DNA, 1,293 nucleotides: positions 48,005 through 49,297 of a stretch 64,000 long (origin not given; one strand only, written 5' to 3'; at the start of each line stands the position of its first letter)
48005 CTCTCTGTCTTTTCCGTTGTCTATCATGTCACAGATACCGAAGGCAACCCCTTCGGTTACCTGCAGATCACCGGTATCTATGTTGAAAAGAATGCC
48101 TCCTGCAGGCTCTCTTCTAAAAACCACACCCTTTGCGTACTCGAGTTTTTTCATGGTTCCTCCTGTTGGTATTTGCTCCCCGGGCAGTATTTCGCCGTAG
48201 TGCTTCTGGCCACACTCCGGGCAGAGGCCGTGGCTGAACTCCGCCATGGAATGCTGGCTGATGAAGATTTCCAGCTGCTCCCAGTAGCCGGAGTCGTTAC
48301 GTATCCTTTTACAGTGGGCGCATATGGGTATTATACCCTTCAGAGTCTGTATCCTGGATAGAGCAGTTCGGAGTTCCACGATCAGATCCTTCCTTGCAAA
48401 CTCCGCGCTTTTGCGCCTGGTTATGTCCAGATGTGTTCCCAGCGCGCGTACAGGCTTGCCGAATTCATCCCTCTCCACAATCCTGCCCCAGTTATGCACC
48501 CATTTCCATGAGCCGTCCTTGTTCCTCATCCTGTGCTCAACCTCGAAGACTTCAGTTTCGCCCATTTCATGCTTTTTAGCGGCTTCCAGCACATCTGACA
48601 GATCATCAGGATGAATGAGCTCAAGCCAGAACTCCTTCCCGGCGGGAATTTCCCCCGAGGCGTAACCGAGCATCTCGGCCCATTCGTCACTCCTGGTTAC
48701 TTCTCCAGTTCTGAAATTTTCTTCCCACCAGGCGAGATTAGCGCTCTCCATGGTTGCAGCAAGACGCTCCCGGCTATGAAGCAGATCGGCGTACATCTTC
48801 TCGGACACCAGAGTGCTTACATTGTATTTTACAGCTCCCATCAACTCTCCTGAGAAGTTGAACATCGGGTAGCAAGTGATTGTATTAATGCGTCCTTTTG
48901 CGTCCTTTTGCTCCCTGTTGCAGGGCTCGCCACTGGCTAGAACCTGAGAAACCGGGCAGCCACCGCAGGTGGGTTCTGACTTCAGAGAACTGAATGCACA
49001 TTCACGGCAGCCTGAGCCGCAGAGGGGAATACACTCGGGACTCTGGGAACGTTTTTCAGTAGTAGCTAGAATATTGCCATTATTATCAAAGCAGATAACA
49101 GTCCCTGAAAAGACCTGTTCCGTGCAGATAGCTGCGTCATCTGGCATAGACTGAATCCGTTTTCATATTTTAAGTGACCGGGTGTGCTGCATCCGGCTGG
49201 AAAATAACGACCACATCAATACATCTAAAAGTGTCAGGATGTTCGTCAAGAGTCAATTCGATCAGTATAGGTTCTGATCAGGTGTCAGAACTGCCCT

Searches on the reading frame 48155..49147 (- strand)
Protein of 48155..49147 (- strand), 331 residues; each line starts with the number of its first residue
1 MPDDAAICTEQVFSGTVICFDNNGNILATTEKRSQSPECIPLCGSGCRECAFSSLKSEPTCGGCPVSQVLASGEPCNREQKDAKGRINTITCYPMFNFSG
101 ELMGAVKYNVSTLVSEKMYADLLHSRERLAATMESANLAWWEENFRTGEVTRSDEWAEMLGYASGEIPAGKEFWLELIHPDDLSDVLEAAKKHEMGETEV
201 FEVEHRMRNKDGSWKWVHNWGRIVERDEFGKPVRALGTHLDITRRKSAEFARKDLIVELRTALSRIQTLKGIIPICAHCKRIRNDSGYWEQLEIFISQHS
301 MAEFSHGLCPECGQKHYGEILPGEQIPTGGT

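Call 67: predict_structure(alignment_id=A8)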
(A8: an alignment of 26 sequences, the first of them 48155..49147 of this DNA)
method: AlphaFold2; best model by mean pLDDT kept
length: 331 residues; sequences in the alignment: 26
mean_pLDDT: 77.6   pTM: 0.54
mean pLDDT of the five models: 77.6, 77.4, 77.1, 73.0, 72.4
residues with pLDDT >= 90: 131; 70-90: 94; 50-70: 59; < 50: 47
segments of 3 or more residues with pLDDT < 50: 1-13, 32-46, 51-60, 327-331
pLDDT, mean of each block of 10 residues (from residue 1): 32 63 82 40 46 46 75 86 73 89 85 68 83 88 96 94 95 97 98 95 98 98 94 96 97 96 76 67 70 62 58 74 48 37
secondary structure, 60 per line:
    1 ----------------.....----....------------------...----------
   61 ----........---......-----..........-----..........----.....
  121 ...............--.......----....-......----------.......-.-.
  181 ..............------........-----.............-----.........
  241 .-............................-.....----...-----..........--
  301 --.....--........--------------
elements in order: E17-21 E26-29 H65-72 E76-81 E87-96 E102-111 H116-135 E138-144 E149-152 H154-159 H171-176 H180-194 E201-208 E214-226 E232-241 H243-270 E272-276 E281-283 E289-291 H292-298 E303-307 H310-317
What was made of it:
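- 48815..49147 (-): Residues 1-111: Cys-rich N-terminal region, predicted PAS-like beta-sheet with a low-confidence Cys-rich loop. AF2 model (call 67).
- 48425..48736 (-): Residues 138-241: canonical PAS domain (PAS_3). AF2 pLDDT above 94 (call 67).
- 48155..48175 (-): Linker QIPTGGT: a remnant of the ancestral intergenic region, translated here. Its first codon CAA (48173-48175) replaces the stop. AF2 predicts the tail as disordered (call 67).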

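Call 71: fold_search(model_id=the predicted structure, library=pdb)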
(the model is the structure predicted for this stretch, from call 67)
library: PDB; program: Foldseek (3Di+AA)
matches with E <= 10: 1494; with E <= 0.001: 450
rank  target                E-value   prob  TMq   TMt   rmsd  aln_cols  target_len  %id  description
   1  6ph4_B                2.5e-14  1.00  0.39  0.29  14.2       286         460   18  Full length LOV-PAS-HK construct from the LOV-HK sensory protein from Brucella abortus (light-adapted, construct 15-48 (released 2020-12-30)
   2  6pps_D                4.8e-14  1.00  0.34  0.43  17.9       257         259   19  A blue light illuminated LOV-PAS construct from the LOV-HK sensory protein from Brucella abortus (construct 15-273) (released 2020-07-15)
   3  6ph4_A                7.1e-14  1.00  0.35  0.37  19.3       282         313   20  Full length LOV-PAS-HK construct from the LOV-HK sensory protein from Brucella abortus (light-adapted, construct 15-48 (released 2020-12-30)
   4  6pps_B                3.8e-13  1.00  0.33  0.42  19.0       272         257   19  A blue light illuminated LOV-PAS construct from the LOV-HK sensory protein from Brucella abortus (construct 15-273) (released 2020-07-15)
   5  6pps_A                1.1e-12  1.00  0.33  0.41  17.3       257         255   19  A blue light illuminated LOV-PAS construct from the LOV-HK sensory protein from Brucella abortus (construct 15-273) (released 2020-07-15)
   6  6pps_C                3.5e-12  1.00  0.28  0.36  17.6       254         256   18  A blue light illuminated LOV-PAS construct from the LOV-HK sensory protein from Brucella abortus (construct 15-273) (released 2020-07-15)
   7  3mr0_A                3.9e-11  1.00  0.37  0.88   1.9       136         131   32  Crystal Structure of Sensory Box Histidine Kinase/Response Regulator from Burkholderia thailandensis E264 (released 2010-06-23)
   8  6ph3_C                6.2e-11  1.00  0.26  0.35  18.3       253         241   17  LOV-PAS construct from the LOV-HK sensory protein from Brucella abortus (dark-adapted, construct 15-273) (released 2020-12-30)
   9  4zqd_A                4.6e-09  1.00  0.28  0.37  10.7       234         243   12  Crystal Structure of the Heterodimeric HIF-2a:ARNT Complex with the Benzoxadiazole Antagonist 0X3 (released 2015-08-12)
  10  8xsb_B                6.1e-09  1.00  0.29  0.29  19.9       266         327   14  Crystal structure of the DNA-bound AHR-ARNT heterodimer in complex with Indirubin (released 2025-01-15)
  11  9a5d_A                8.6e-09  1.00  0.31  0.18  41.0       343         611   10  Integrative model of WALK-YYCH by crosslinking MS and deep learning (released 2024-09-18)
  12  9cmf_A                1.0e-08  1.00  0.31  0.15  13.4       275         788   10  Substrate bound DosP (released 2024-11-20)
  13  9loi_A                1.2e-08  1.00  0.27  0.35  11.2       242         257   12  Crystal Structure of the Heterodimeric HIF-2 Complex with Agonist SD-16 (released 2025-10-15)
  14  6e3s_A                1.2e-08  1.00  0.28  0.36  11.0       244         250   11  Crystal Structure of the Heterodimeric HIF-2 Complex with Antagonist PT2385 (released 2019-02-13)
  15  8js5_B                1.6e-08  1.00  0.33  0.42   9.2       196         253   19  Dimeric PAS domains of oxygen sensor FixL with ferric unliganded heme (released 2024-06-26)
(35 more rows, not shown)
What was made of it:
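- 48815..49147 (-): The model matches tandem-PAS sensors (call 71).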

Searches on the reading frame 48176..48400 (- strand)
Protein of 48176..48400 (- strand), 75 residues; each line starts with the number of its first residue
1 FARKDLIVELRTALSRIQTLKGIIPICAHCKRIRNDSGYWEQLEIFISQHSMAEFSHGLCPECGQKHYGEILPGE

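Call 42: search_protein_families(library=pfam, proteins=[window:48176-48400:-], max_evalue=1)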
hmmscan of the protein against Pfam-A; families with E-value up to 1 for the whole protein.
window:48176-48400:- (75 aa): 3 families
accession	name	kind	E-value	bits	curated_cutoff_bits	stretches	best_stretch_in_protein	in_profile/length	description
PF25169.1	DUF7830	-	0.095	13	27.5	0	4-31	14-41/72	Domain of unknown function (DUF7830)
PF23499.1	YnfU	-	0.11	12.9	27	0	14-33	30-47/49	YnfU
PF11238.13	DUF3039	-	0.16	12.2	22.7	0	24-33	43-52/56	Protein of unknown function (DUF3039)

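Call 48: search_solved_structures(query=window:48176-48400:-, max_evalue=1)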
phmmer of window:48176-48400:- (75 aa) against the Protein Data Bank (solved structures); distinct sequences matched with E-value up to 1: 6.
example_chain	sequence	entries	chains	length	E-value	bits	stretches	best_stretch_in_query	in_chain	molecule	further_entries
4mgk_E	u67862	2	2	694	0.069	16.7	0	15-40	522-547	Rap guanine nucleotide exchange factor 4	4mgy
3cf6_E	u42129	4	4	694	0.069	16.7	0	15-40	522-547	Rap guanine nucleotide exchange factor (GEF) 4 | Rap guanine nucleotide exchange factor 4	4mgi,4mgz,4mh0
4f7z_A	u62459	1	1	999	0.14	15.7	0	15-40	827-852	Rap guanine nucleotide exchange factor 4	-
2byv_E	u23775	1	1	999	0.14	15.7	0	15-40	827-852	RAP GUANINE NUCLEOTIDE EXCHANGE FACTOR 4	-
4ldr_A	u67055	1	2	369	0.31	14.7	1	11-68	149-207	Methylthioribose-1-phosphate isomerase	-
4ldq_A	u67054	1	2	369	0.31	14.7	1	11-68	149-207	Methylthioribose-1-phosphate isomerase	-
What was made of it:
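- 48197..48334 (-): Residues 272-317: small C-terminal Cys4 module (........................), normally the end of this protein family. No Pfam or PDB hit (calls 42, 48).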

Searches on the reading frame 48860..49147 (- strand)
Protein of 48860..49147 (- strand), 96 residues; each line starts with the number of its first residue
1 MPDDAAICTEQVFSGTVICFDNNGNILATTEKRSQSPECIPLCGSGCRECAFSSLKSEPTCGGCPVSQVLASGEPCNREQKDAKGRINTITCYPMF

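Call 49: search_solved_structures(query=window:48860-49147:-, max_evalue=1)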
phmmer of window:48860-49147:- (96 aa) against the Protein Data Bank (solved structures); distinct sequences matched with E-value up to 1: 0.
